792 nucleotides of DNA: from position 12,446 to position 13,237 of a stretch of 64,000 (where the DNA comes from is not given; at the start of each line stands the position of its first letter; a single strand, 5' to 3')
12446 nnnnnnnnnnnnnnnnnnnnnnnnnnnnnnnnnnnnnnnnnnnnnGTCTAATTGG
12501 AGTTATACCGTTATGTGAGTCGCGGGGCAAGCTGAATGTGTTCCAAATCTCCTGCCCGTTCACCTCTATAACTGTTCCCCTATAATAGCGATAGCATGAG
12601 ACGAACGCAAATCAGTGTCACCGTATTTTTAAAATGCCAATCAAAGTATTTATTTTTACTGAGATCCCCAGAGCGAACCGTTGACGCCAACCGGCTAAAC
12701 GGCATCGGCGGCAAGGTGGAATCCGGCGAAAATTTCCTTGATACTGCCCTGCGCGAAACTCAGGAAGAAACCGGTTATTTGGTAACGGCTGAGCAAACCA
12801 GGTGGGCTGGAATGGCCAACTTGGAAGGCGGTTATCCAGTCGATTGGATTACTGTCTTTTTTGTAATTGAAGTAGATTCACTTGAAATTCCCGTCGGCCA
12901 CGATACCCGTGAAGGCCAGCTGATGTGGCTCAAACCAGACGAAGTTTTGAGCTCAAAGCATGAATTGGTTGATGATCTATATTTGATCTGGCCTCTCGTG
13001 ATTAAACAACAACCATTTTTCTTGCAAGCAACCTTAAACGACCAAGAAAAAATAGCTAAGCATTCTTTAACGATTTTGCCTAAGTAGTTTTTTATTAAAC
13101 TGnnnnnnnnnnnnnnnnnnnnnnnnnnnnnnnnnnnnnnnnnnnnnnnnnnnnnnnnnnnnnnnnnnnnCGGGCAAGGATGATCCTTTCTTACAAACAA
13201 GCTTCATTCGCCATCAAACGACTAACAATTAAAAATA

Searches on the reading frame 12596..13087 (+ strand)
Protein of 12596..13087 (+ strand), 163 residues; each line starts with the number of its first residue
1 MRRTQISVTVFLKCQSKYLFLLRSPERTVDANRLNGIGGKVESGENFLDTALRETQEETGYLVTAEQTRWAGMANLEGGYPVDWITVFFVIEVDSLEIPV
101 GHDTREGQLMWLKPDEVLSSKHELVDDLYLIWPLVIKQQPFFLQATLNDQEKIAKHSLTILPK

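Call 60: search_protein_families(library=pfam, proteins=[window:12596-13087:+], max_evalue=0.0001)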
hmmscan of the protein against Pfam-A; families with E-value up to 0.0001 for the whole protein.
window:12596-13087:+ (163 aa): 1 family
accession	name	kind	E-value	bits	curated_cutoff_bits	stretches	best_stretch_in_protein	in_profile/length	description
PF00293.34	NUDIX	-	1.4e-14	54.7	21.1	1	5-123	3-124/134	NUDIX domain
